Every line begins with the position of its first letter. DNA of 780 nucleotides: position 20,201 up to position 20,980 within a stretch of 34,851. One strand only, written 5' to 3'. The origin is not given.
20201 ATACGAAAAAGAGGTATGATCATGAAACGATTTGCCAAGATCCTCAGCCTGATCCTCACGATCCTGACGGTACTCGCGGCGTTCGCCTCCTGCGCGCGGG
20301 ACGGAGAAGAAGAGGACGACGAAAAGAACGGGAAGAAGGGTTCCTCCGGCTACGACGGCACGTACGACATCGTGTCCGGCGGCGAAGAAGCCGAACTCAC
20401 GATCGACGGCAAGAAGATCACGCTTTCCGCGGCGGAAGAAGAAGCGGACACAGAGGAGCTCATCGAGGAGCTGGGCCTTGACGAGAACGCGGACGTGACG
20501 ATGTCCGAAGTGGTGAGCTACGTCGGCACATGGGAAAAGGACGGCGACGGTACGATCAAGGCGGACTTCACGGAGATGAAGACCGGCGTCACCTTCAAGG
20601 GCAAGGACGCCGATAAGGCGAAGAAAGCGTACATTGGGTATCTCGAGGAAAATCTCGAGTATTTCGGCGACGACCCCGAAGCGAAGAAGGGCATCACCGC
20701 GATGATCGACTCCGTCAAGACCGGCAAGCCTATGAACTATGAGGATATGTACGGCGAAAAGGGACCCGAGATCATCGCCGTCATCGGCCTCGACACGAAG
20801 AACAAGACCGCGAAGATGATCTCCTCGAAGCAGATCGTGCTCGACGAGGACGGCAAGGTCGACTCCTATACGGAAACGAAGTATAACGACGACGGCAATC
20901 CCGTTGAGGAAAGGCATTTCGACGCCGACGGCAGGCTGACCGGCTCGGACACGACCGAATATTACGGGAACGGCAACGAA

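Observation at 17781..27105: Five-gene tandem array of paralogous repeat lipoproteins with a shared uncharacterised N-domain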

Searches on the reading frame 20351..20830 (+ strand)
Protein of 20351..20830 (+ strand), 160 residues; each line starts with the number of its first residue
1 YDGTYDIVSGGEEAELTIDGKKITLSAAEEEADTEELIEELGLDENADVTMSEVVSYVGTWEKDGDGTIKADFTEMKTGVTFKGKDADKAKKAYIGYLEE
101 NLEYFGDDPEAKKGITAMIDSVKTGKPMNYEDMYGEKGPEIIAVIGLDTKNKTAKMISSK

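Call 20: predict_structure(alignment_id=A2)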
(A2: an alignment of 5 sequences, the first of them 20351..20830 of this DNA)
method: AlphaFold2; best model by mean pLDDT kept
length: 160 residues; sequences in the alignment: 5
mean_pLDDT: 89.8   pTM: 0.79
mean pLDDT of the five models: 89.8, 88.9, 88.7, 87.6, 87.3
residues with pLDDT >= 90: 105; 70-90: 46; 50-70: 9; < 50: 0
segments of 3 or more residues with pLDDT < 50: none
pLDDT, mean of each block of 10 residues (from residue 1): 85 86 86 76 87 92 95 95 91 93 86 93 92 91 95 92
secondary structure, 60 per line:
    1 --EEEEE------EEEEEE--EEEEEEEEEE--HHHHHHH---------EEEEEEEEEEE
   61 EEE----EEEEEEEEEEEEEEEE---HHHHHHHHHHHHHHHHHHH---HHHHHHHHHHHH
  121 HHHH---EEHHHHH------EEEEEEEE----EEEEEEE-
elements in order: E3-7 E14-19 E22-31 H34-40 E50-63 E68-83 H87-105 H109-124 H130-134 E141-148 E153-159
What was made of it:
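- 20351..20830 (+): N-domain of B (residues 44-203). The predicted fold has 7 strands and two long helices. AlphaFold2 pLDDT 89.8, pTM 0.79 (call 20).
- On New N-domain family (defined here): The AlphaFold2 model has pLDDT 89.8 (call 20).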

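Call 22: fold_search(model_id=the predicted structure, library=pdb)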
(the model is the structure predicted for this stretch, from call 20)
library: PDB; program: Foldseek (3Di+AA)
matches with E <= 10: 378; with E <= 0.001: 0
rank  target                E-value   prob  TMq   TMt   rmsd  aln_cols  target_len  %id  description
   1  9o3e_S                1.6e-01  0.07  0.15  0.12  15.7       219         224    9  Plasmodium falciparum 20S proteasome bound to inhibitor 159 (released 2025-11-12)
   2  5kew_B                2.1e-01  0.21  0.27  0.32  12.8       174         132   10  Vibrio parahaemolyticus VtrA/VtrC complex bound to the bile salt taurodeoxycholate (released 2016-07-20)
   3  5cyb                  2.8e-01  0.16  0.18  0.29  13.2       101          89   15  Structure of a lipocalin lipoprotein affecting virulence in Streptococcus pneumoniae (released 2016-09-14)
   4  9aw6_R                3.3e-01  0.06  0.14  0.10  18.1       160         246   12  Yeast 20S proteasome soaked with MA9 fraction EF2 (released 2025-03-19)
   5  9bjz_B                3.7e-01  0.06  0.17  0.08  19.3       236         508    8  Structure of the human DDD-Ube2e2 complex (released 2025-03-05)
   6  8ass_A                3.9e-01  0.35  0.22  0.29   8.6        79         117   14  The Crystal structure of F46Y mutant of the agroavidin-biotin complex (released 2023-04-12)
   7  4qdb_A                4.2e-01  0.11  0.18  0.20  18.6       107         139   12  Crystal structure of mutant Thioesterase PA1618 (Q49A) from Pseudomonas aeruginosa (released 2015-05-13)
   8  7tej_G                4.2e-01  0.06  0.17  0.12  14.9       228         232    9  Cryo-EM structure of the 20S Alpha 3 Deletion proteasome core particle (released 2022-08-10)
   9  9aw5_R                4.2e-01  0.06  0.13  0.10  18.4       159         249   10  Yeast 20S proteasome soaked with MA9 fraction E/F (released 2025-03-19)
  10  8an6_C                4.4e-01  0.20  0.21  0.27   8.2        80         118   10  The Crystal structure of wt apo agroavidin - biotin complex (released 2023-04-12)
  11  3ge2                  4.4e-01  0.18  0.20  0.32  13.4       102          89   15  Crystal structure of putative lipoprotein SP_0198 from Streptococcus pneumoniae (released 2009-03-17)
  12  8dml_B                4.4e-01  0.15  0.26  0.30  11.0       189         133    7  Vibrio parahaemolyticus VtrA/VtrC complex bound to the bile salt chenodeoxycholate (released 2023-06-14)
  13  4qda_E                4.7e-01  0.11  0.17  0.21  16.9        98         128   13  Crystal structure of mutant Thioesterase PA1618 (E64A) from Pseudomonas aeruginosa (released 2015-05-13)
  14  9f9t_E                4.7e-01  0.06  0.14  0.10  18.4       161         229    7  CryoEM structure of native Trypanosoma cruzi apo proteasome 20S subunit (released 2024-12-25)
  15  5kew_F                5.3e-01  0.12  0.24  0.29  13.7       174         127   10  Vibrio parahaemolyticus VtrA/VtrC complex bound to the bile salt taurodeoxycholate (released 2016-07-20)
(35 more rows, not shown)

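Call 23: search_protein_representatives(alignment_id=A2)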
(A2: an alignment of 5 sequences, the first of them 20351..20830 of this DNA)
Query: 5 sequences, 160 profile positions. Proteins with E-value up to 0.001 (for the whole library): 15; up to 1e-10: 6; up to 1e-30: 4. The best 15 are listed.
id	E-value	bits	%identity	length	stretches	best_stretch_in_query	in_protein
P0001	2.7e-60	219.1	-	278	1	1-159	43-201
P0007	1.0e-53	197.7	-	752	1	1-159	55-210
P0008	2.4e-51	190.0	-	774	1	1-159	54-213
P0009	4.4e-51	189.1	-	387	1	2-159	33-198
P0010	9.4e-20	87.3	-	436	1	10-158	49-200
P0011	3.8e-11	59.3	-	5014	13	46-94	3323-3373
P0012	6.3e-06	42.4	-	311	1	2-157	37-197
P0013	1.2e-05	41.5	-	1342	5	11-66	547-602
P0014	1.5e-05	41.2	-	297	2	5-101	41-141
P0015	2.4e-05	40.5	-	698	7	2-32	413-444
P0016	5.9e-05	39.2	-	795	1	3-147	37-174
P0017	8.7e-05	38.7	-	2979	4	76-127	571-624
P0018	2.4e-04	37.2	-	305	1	4-158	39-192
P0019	3.3e-04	36.8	-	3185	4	73-130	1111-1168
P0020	5.5e-04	36.1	-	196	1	4-152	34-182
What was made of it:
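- The N-domain profile found only six related clusters outside this contig among 1.84 billion representatives (call 23).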

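Call 26: find_homologous_proteins(query=A3, max_evalue=0.001)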
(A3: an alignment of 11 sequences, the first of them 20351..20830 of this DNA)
Query A3 (11 sequences): 3321 candidates shared short words with the query, none scored E <= 0.001.
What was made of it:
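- Tried and rejected: It returned nothing, not even the window's own proteins (call 26).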

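Call 29: find_related_loci(query=A4, collection=genome_contigs, flank=10000)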
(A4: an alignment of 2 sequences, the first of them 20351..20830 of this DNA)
Query A4 (160 aa) in genome_contigs; peptide patterns used: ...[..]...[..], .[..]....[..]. (x = any residue, [..] = any of these).
195 stretches matched a pattern, but none encodes a relative of the query by tblastn (E <= 1e-3).

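Call 38: find_related_loci(query=A6, collection=metagenome_contigs, flank=10000)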
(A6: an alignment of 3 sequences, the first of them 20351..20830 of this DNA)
Query A6 (160 aa) in metagenome_contigs; peptide patterns used: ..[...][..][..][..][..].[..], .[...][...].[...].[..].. (x = any residue, [..] = any of these).
600 stretches matched a pattern, but none encodes a relative of the query by tblastn (E <= 1e-3).
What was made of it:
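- Tried and rejected: Scans of the species-representative genomes and of the JGI metagenomes both confirmed nothing (calls 29, 38).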

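Call 49: find_encoding_contigs(protein=P0012, flank=10000, max_places=3)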
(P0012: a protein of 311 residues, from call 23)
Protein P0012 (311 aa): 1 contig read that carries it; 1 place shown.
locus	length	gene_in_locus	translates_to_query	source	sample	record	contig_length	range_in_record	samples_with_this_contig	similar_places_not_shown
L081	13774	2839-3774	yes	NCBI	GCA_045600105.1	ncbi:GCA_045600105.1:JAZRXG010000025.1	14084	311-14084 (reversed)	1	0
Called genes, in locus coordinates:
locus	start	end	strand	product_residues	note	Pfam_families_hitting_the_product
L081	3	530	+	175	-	?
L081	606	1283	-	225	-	PF12773:DZR (weak), PF13240:Zn_Ribbon_1 (weak), PF13248:Zn_ribbon_3, PF24460:DUF7575 (faint), PF19779:DUF6264 (weak)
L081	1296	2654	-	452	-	PF13240:Zn_Ribbon_1, PF13248:Zn_ribbon_3 (weak)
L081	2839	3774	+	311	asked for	-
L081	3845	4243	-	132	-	-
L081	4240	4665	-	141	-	-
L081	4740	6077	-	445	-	PF00342:PGI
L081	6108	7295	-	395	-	PF00768:Peptidase_S11, PF13354:Beta-lactamase2, PF00144:Beta-lactamase, PF07943:PBP5_C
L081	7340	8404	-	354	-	PF03747:ADP_ribosyl_GH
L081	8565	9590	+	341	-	PF05050:Methyltransf_21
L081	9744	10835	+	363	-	-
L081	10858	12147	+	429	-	PF10509:GalKase_gal_bdg, PF00288:GHMP_kinases_N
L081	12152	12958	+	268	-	PF00753:Lactamase_B, PF23023:Anti-Pycsar_Apyc1, PF12706:Lactamase_B_2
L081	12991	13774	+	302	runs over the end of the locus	-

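Call 50: find_encoding_contigs(protein=P0016, flank=10000, max_places=3)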
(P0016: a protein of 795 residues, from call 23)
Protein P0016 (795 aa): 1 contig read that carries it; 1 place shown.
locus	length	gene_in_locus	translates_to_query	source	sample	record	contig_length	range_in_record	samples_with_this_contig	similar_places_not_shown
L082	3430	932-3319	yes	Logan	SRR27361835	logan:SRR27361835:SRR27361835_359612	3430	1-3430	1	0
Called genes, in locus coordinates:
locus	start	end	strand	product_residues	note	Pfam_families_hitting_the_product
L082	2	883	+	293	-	?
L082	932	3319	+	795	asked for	-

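Call 53: find_encoding_contigs(protein=P0010, flank=10000, max_places=3)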
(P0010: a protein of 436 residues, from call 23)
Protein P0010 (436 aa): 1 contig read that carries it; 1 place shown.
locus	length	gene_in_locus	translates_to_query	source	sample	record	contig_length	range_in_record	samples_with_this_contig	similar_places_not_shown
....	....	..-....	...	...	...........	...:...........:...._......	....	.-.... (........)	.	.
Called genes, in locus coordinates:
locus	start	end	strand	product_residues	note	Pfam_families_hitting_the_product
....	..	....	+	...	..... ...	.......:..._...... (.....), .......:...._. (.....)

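Call 55: search_protein_families(library=pfam, proteins=[L082:2-883:+, L088:1655-2191:+, L089:3-254:+, L081:3845-4243:-, L081:4240-4665:-, L081:1296-2654:-], max_evalue=0.01)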
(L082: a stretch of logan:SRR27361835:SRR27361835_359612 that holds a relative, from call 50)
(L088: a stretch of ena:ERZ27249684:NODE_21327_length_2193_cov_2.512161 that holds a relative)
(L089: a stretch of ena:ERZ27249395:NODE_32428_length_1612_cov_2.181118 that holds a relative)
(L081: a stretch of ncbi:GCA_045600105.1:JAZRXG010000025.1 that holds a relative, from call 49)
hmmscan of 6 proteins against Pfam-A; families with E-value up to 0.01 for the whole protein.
L082:2-883:+ (293 aa): 1 family
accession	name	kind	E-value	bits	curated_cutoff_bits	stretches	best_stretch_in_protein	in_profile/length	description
PF20736.2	Glyco_hydro127M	-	6.3e-07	29.9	24.2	1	75-143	10-85/95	Beta-L-arabinofuranosidase, GH127 middle domain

L088:1655-2191:+ (179 aa): 7 families
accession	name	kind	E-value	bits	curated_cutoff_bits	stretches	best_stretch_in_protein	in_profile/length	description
PF13173.12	AAA_14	-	7.1e-29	100.9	27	1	20-142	3-128/129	AAA domain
PF01637.24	ATPase_2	-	1.2e-05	25.7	33.2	1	17-54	18-55/225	ATPase domain predominantly from Archaea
PF13191.12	AAA_16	-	3.5e-05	24.8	32.6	1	7-54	11-62/167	AAA ATPase domain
PF03266.21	NTPase_1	-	0.00019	21.8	23.9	1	22-49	2-29/168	NTPase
PF13401.12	AAA_22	-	0.00054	20.7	27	1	21-58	7-44/130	AAA domain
PF14516.12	AAA_35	-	0.00061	19.1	27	1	3-76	13-86/331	AAA-like domain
PF00437.27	T2SSE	-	0.0027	16.9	24.9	1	14-58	137-179/370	Type II/IV secretion system protein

L089:3-254:+ (83 aa): 0 families

L081:3845-4243:- (132 aa): 0 families

L081:4240-4665:- (141 aa): 0 families

L081:1296-2654:- (452 aa): 6 families
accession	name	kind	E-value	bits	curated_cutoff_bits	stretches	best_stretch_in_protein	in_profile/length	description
PF13240.11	Zn_Ribbon_1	-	4e-09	36.4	25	1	2-24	1-23/23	zinc-ribbon domain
PF13248.11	Zn_ribbon_3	-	1.9e-05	24.4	27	1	3-23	5-25/26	zinc-ribbon domain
PF12773.13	DZR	-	2.5e-05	24.8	27.3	1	3-25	1-23/45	Double zinc ribbon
PF14803.11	Zn_ribbon_Nudix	-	0.00031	21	25.6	0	15-29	1-15/34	Nudix N-terminal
PF01442.23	Apolipoprotein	-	0.0013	18.9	90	1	47-171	44-162/190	Apolipoprotein A1/A4/E domain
PF24463.1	DUF7577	-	0.0094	16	28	0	2-21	4-23/27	Domain of unknown function (DUF7577)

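Call 59: search_solved_structures(query=A3, max_evalue=10)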
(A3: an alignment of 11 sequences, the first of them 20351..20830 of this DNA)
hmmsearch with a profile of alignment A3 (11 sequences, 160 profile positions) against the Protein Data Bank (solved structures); distinct sequences matched with E-value up to 10: 3.
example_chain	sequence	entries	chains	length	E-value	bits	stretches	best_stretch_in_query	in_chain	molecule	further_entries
7aal_A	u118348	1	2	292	0.0045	20.2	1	66-135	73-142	Proline-serine-threonine phosphatase-interacting protein 1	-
7aam_A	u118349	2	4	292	0.0046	20.2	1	66-135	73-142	Proline-serine-threonine phosphatase-interacting protein 1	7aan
1h9j_A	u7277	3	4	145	0.75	13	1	13-79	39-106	MOLYBDENUM-BINDING-PROTEIN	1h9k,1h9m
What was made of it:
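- Tried and rejected: The PDB sequence-profile search gave only a helical F-BAR match at E 0.0045, which I judge spurious (call 59).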

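Call 66: fold_search(model_id=the predicted structure, library=viral)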
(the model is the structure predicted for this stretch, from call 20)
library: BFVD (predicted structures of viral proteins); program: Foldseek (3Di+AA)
matches with E <= 10: 451; with E <= 0.001: 0
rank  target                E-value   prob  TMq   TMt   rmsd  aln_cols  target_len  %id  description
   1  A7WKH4                9.0e-02  0.23  0.25  0.25  15.8       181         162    7  Uncharacterized protein [Betalipothrixvirus pozzuoliense]
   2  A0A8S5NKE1            1.5e-01  0.25  0.16  0.05   9.3        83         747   12  Adhesin protein [Siphoviridae sp. ctK0l2]
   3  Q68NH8                1.7e-01  0.09  0.20  0.18  15.1       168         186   15  Pap31 (Fragment) [Bartonella phage CO-04-1]
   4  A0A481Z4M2            2.4e-01  0.06  0.16  0.08  26.0       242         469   10  Ribonuclease III [Pithovirus LCPAC103]
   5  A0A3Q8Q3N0            2.6e-01  0.15  0.19  0.25  13.6        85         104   12  Uncharacterized protein [Sulfolobales Beppu filamentous phage 1]
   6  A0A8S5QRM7            2.6e-01  0.07  0.15  0.15  16.7       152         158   10  Uncharacterized protein [Myoviridae sp. ctgXL3]
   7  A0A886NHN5            2.7e-01  0.13  0.22  0.21  10.7       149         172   11  (no name in the UniProt tables at hand)
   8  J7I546                2.9e-01  0.12  0.18  0.18  18.4       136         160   10  Glycoprotein C (Fragment) [Bovine alphaherpesvirus 5]
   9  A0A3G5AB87            3.5e-01  0.04  0.12  0.09  20.0       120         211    9  Uncharacterized protein [Hyperionvirus sp.]
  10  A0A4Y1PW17            4.1e-01  0.13  0.22  0.23  11.9       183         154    6  (no name in the UniProt tables at hand)
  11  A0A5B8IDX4            4.4e-01  0.06  0.15  0.14  19.0       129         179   12  RING-type domain-containing protein [Mimiviridae sp. ChoanoV1]
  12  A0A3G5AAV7            4.6e-01  0.11  0.24  0.14  14.8       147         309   12  MYND-type domain-containing protein [Hyperionvirus sp.]
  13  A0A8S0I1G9            4.6e-01  0.06  0.14  0.17  14.1       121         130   10  (no name in the UniProt tables at hand)
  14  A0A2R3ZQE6            5.2e-01  0.02  0.12  0.10  20.9       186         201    9  (no name in the UniProt tables at hand)
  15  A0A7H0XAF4            5.5e-01  0.06  0.20  0.15  16.2       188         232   10  (no name in the UniProt tables at hand)
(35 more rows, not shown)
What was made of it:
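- Tried and rejected: The weak calycin, avidin and VtrC resemblances have TM below 0.33 and probability below 0.5, so I rejected them (calls 22, 66).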

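Call 91: search_protein_families(library=pfam, proteins=[P0013, P0015, P0017], max_evalue=0.001)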
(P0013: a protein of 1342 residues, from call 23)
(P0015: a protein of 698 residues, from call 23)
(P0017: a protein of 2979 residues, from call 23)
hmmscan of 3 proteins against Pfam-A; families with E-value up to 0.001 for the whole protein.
P0013 (1342 aa): 6 families
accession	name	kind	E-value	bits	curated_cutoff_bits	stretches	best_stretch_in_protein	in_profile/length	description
PF19077.6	Big_13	-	2.3e-22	79.9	27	5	444-504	23-85/102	Bacterial Ig-like domain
PF17936.7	Big_6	-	6.1e-17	62.1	27.6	0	624-687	14-77/83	Bacterial Ig domain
PF09136.16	Glucodextran_B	-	7.7e-10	39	27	0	524-599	4-74/83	Glucodextranase, domain B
PF18884.5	TSP3_bac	-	1.4e-05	25.3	25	1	1272-1291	1-20/22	Bacterial TSP3 repeat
PF13620.12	CarboxypepD_reg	-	1.5e-05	25.6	32.3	0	452-486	10-47/82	Carboxypeptidase regulatory-like domain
PF14054.11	DUF4249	-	2.9e-05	24.2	28.5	0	622-692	39-106/269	Domain of unknown function (DUF4249)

P0015 (698 aa): 11 families
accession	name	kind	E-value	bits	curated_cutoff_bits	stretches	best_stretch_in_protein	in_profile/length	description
PF18359.7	Tudor_5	-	4.4e-40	135.7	31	4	320-357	4-47/53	Histone methyltransferase Tudor domain 1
PF05641.18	Agenet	-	8.7e-39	132.3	27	0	519-566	1-58/61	Agenet domain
PF23327.1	Chromo_MORC2_6th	-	7.1e-18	64.6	27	0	55-80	5-28/63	ATPase MORC2, chromo domain-like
PF21743.3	PTM_DIR17_Tudor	-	1.8e-14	53.7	27.2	0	589-624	3-37/48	PTM/DIR17-like, Tudor domain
PF15057.12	DUF4537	-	2.5e-13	50.6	27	0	394-499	6-104/120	Domain of unknown function (DUF4537)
PF23614.1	DUF7141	-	2.6e-11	43.5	27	0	338-358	8-27/61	Domain of unknown function (DUF7141)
PF24411.1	DUF7545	-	3.7e-09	37.2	27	0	613-649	7-44/95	Family of unknown function (DUF7545)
PF22987.3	Tudor_KDM3B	-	4.6e-08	33.2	27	0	127-157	19-50/75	Lysine-specific demethylase 3B, tudor domain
PF23897.1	DUF7245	-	4.6e-07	30.3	27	0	217-277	16-76/119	Family of unknown function (DUF7245)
PF20744.3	gp37_trimer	-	1.4e-05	25.5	21.7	0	392-465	17-83/95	Tail fibre protein gp37 trimerization region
PF12158.14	DUF3592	-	3.9e-05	24.7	25.3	0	544-594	20-69/84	Domain of unknown function (DUF3592)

P0017 (2979 aa): 14 families
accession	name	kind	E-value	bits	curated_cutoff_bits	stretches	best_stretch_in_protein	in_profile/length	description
PF00041.27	fn3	-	4.2e-288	931.1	25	25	2338-2413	13-82/84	Fibronectin type III domain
PF25059.1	FN3_DSCAM-DSCAML_C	-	8.5e-167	542.5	39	15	974-1031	15-72/89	DSCAM/DSCAML C-terminal Fn3-like domain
PF16656.11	Pur_ac_phosph_N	-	1e-84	279.7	30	5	2338-2412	12-89/93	Purple acid Phosphatase, N-terminal domain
PF24489.1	Ig_J_second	-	3.6e-31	107.8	27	0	2668-2715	47-95/105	Tip attachment protein J second Ig-like domain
PF09294.16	Interfer-bind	-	2.4e-24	86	21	0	2339-2401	15-86/104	Interferon-alpha/beta receptor, fibronectin type III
PF16323.11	DUF4959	-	1e-23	84.1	32.9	0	2039-2111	26-92/106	Domain of unknown function (DUF4959)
PF01108.23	Tissue_fac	-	1.2e-22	80.2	27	0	457-545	16-107/107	Tissue factor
PF10179.15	NDNF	-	5.7e-22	78.6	27.3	0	812-837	88-113/127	Neuron-derived neurotrophic factor, first Fn(III) domain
PF16794.11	fn3_4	-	1.7e-13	50.9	27.1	0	372-443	15-90/103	Fibronectin-III type domain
PF25814.1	fn3_SORL1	-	1.4e-12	47.9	27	0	2335-2401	12-73/90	SORL1-like, fn3 domain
PF16655.11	PhoD_N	-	5.8e-10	40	30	0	1303-1331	56-84/90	PhoD-like phosphatase, N-terminal domain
PF16303.10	DUF4945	-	1.1e-09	38.9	28.4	0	1243-1326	14-92/115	Domain of unknown function (DUF4945)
PF25300.1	Fn3_Dep-1_3rd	-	1.2e-05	25.6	26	0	478-538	13-73/85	Dep-1 third Fn3-like domain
PF22170.1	AnkX_ins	-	0.00044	20.8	27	0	712-741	9-38/83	Phosphocholine transferase AnkX insertion domain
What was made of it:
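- Tried and rejected: The three I scanned are Ig-like, Tudor and FN3 repeat proteins, so I treat all five as spurious (calls 23, 91).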
